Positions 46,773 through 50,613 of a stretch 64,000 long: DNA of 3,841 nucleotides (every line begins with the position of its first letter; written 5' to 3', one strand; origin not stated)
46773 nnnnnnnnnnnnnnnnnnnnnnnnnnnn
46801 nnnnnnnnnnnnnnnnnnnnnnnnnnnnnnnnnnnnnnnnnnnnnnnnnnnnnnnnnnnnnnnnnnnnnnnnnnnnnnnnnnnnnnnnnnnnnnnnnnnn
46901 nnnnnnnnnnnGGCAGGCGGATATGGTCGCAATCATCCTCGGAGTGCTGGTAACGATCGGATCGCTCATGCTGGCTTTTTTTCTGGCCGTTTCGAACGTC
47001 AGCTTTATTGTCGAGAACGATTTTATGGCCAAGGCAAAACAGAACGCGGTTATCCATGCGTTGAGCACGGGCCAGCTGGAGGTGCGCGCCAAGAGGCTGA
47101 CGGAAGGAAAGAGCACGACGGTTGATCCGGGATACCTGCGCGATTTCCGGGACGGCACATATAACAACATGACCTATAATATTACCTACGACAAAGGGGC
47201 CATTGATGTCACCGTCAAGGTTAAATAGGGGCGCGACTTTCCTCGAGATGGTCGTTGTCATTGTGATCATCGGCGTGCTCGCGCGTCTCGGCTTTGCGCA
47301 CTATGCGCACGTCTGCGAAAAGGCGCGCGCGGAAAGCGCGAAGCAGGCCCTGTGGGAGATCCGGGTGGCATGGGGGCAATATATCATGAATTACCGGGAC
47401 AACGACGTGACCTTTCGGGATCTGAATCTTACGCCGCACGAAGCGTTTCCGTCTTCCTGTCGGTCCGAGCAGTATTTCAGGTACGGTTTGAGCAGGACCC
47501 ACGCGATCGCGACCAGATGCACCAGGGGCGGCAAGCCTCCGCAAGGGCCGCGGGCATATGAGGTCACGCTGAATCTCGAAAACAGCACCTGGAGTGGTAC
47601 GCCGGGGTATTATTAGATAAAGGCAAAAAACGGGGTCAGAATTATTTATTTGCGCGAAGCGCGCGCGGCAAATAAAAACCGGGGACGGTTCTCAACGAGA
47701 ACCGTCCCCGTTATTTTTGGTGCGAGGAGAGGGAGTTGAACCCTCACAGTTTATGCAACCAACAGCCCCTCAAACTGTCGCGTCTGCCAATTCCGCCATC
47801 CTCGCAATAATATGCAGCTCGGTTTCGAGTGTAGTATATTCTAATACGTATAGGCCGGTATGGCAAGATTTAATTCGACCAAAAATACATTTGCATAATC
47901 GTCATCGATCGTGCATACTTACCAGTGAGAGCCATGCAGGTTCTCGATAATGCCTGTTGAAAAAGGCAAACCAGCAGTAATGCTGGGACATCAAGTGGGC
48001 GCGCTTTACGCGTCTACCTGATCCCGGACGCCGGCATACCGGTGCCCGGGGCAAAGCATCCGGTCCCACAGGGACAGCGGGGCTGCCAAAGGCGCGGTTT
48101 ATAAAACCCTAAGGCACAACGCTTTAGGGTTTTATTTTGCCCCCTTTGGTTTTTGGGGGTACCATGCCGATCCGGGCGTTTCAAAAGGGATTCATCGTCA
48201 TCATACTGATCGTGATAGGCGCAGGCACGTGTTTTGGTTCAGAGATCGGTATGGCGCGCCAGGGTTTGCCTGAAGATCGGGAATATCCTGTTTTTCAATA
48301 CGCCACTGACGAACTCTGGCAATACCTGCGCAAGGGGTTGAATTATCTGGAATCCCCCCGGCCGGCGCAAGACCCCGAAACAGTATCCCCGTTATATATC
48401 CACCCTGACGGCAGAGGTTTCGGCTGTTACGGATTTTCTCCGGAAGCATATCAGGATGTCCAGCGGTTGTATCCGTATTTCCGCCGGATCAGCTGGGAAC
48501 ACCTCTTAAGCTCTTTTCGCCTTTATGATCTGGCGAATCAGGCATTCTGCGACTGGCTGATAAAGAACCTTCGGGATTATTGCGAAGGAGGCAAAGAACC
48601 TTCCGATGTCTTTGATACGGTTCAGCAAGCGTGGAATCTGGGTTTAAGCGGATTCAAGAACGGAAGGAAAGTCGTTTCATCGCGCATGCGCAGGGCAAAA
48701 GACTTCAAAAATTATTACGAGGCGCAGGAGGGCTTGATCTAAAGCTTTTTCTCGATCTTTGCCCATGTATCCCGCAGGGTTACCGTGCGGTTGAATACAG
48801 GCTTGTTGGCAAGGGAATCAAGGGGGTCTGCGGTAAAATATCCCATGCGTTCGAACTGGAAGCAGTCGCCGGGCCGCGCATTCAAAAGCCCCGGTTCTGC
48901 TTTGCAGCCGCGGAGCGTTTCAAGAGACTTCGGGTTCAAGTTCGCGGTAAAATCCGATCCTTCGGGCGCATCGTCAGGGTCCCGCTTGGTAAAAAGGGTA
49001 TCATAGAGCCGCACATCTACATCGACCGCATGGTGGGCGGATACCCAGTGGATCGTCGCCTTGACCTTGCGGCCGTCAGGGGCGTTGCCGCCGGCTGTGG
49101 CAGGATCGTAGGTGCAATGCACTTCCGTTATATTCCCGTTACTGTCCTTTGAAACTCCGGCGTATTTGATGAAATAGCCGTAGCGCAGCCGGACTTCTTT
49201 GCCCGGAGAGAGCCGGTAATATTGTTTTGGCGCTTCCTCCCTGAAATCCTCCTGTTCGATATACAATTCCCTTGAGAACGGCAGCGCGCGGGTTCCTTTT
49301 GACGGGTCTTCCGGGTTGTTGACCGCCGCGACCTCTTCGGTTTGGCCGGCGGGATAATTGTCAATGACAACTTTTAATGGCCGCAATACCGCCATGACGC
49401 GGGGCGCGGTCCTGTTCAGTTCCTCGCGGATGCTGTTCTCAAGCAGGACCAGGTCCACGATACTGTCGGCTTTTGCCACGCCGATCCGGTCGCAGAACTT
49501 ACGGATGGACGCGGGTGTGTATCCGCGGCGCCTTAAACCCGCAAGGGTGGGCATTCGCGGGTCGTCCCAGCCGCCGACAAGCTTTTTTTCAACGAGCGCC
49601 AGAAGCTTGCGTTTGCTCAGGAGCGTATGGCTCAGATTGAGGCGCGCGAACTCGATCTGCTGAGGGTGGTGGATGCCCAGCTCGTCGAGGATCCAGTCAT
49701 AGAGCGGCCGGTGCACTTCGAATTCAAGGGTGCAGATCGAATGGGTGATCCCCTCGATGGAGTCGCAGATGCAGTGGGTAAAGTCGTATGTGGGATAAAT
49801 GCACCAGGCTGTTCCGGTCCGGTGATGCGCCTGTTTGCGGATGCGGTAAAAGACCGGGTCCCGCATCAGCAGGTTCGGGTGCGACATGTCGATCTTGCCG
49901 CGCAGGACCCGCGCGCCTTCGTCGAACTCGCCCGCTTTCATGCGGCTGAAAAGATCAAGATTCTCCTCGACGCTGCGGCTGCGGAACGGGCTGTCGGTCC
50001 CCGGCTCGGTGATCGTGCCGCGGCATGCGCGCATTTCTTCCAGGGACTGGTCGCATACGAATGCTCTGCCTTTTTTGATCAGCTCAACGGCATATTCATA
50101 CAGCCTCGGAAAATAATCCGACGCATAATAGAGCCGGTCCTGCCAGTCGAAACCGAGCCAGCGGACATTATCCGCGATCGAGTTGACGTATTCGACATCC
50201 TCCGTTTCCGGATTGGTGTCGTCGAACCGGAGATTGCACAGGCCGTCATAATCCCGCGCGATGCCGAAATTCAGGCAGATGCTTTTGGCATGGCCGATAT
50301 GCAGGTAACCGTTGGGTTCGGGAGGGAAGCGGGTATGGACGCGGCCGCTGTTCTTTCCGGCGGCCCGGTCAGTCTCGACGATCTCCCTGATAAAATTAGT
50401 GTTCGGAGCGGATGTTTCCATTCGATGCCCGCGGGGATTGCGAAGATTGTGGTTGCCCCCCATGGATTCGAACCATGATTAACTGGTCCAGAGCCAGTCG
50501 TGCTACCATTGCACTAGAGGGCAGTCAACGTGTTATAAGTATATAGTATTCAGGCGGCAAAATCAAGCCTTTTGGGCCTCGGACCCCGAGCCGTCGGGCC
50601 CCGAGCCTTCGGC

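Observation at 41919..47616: Eight-gene pilin-like operon with non-canonical cargo and no assembly ATPase, platform or secretin in the window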

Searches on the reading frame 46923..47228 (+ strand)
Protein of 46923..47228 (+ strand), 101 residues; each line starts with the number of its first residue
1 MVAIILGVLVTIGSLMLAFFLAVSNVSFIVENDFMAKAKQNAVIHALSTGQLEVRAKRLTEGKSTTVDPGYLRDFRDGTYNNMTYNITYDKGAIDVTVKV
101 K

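Call 3: search_protein_families(library=pfam, proteins=[window:46923-47228:+], max_evalue=1)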
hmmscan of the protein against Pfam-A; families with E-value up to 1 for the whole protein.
window:46923-47228:+ (101 aa): 1 family
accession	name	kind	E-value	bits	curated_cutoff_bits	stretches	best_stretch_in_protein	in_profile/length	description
PF17424.7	DUF5411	-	0.032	14.6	30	1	7-89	8-90/134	Family of unknown function (DUF5411)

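Call 4: search_protein_families(library=ncbifam, proteins=[window:46923-47228:+], max_evalue=1)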
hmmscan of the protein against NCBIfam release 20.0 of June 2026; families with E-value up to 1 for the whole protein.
window:46923-47228:+ (101 aa): 1 family
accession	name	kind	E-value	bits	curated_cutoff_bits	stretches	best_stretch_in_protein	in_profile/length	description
NF047658.1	HYC_CC_PP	subfamily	0.11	12.9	28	1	13-34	4-25/131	HYC_CC_PP family protein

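Call 78: search_protein_families(library=pfam, alignment_id=A11, max_evalue=0.05)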
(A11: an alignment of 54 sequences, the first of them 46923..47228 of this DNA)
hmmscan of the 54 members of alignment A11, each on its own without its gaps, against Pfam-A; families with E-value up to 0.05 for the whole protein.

A. member 1, window:46923-47228:+ (101 aa): 1 family
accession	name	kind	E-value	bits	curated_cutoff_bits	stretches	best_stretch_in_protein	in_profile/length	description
PF17424.7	DUF5411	-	0.032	14.6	30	1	7-89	8-90/134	Family of unknown function (DUF5411)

B. families by the number of members that match (of 54 scanned): 12 families
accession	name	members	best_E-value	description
PF07963.17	N_methyl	32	2.8e-07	Prokaryotic N-terminal methylation motif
PF11807.13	UstYa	1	0.004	Mycotoxin biosynthesis protein UstYa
PF07662.18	Nucleos_tra2_C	1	0.012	Na+ dependent nucleoside transporter C-terminus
PF17062.10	Osw5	1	0.012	Outer spore wall 5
PF09131.15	Endotoxin_mid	1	0.018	Bacillus thuringiensis delta-Endotoxin, middle domain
PF13800.11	Sigma_reg_N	1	0.024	Sigma factor regulator N-terminal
PF10326.15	7TM_GPCR_Str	1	0.026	Serpentine type 7TM GPCR chemoreceptor Str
PF17424.7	DUF5411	1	0.032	Family of unknown function (DUF5411)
PF17159.10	MASE3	1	0.032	Membrane-associated sensor domain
PF00324.27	AA_permease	1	0.039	Amino acid permease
PF14007.11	YtpI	1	0.039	YtpI-like protein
PF11337.13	DUF3139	1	0.048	Protein of unknown function (DUF3139)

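Call 100: search_solved_structures(query=A14, max_evalue=10)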
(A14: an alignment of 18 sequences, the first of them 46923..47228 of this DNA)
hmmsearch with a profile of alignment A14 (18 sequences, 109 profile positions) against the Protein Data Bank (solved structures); distinct sequences matched with E-value up to 10: 3.
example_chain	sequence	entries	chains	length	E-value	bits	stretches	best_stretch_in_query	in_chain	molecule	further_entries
9spj_R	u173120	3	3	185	0.18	15.1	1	32-70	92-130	60S ribosomal protein L17-B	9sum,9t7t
7pzy_x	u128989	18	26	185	0.4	14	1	32-92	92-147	Ribosomal 60S subunit protein L17B | Ribosomal protein L22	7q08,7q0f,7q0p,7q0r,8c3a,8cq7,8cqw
8cgn_B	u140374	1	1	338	2.3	11.6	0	34-82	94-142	60S ribosomal protein L17-A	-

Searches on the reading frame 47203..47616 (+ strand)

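Call 3: search_protein_families(library=pfam, proteins=[window:47203-47616:+], max_evalue=1)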
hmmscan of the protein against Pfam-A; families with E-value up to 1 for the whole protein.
window:47203-47616:+ (137 aa): 1 family
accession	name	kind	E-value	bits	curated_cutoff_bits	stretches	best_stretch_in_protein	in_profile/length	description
PF07963.17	N_methyl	-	0.00076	19.4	21.2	1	7-27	3-23/27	Prokaryotic N-terminal methylation motif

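Call 4: search_protein_families(library=ncbifam, proteins=[window:47203-47616:+], max_evalue=1)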
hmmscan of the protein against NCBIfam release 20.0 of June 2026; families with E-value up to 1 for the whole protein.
window:47203-47616:+ (137 aa): 8 families
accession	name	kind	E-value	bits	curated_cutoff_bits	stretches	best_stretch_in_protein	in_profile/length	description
TIGR01710.1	typeII_sec_gspG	equivalog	1e-06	28.8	88.85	1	9-68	1-63/134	type II secretion system major pseudopilin GspG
NF007862.0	PRK10574.1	equivalog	0.00091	19.4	138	1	8-54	4-50/145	prepilin peptidase-dependent pilin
NF041775.1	typeIV_PilA_Myxo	equivalog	0.0012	18.9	400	1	8-53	10-55/214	type IV pilin protein PilA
TIGR02532.1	IV_pilin_GFxxxE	domain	0.0015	18.3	16.3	1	12-27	5-20/24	prepilin-type N-terminal cleavage/methylation domain-containing protein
TIGR01708.2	typeII_sec_gspH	equivalog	0.0016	18.5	80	1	9-48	2-41/169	type II secretion system minor pseudopilin GspH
NF007800.0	PRK10506.1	equivalog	0.0018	18.1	158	1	8-49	8-50/163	prepilin peptidase-dependent protein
NF040999.1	pilin_ComGC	equivalog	0.047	13.9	75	1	9-26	2-19/84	competence type IV pilus major pilin ComGC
TIGR02596.1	TIGR02596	subfamily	0.23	11.5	70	1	12-42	2-32/196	Verru_Chthon cassette protein D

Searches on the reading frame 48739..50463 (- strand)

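Call 12: search_protein_families(library=pfam, proteins=[window:48739-50463:-], max_evalue=0.00001)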
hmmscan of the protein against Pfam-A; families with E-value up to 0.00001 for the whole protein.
window:48739-50463:- (574 aa): 3 families
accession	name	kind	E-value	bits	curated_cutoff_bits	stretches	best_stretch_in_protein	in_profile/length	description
PF00749.27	tRNA-synt_1c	-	4.2e-111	371.3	23.4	1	42-338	2-301/314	tRNA synthetases class I (E and Q), catalytic domain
PF03950.23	tRNA-synt_1c_C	-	5.8e-32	110.2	23.9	1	353-453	1-91/91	tRNA synthetases class I (E and Q), anti-codon binding domain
PF20974.2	tRNA-synt_1c_C2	-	2.7e-23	82.9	23.9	1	470-546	1-69/69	tRNA synthetases class I (E and Q), anti-codon binding domain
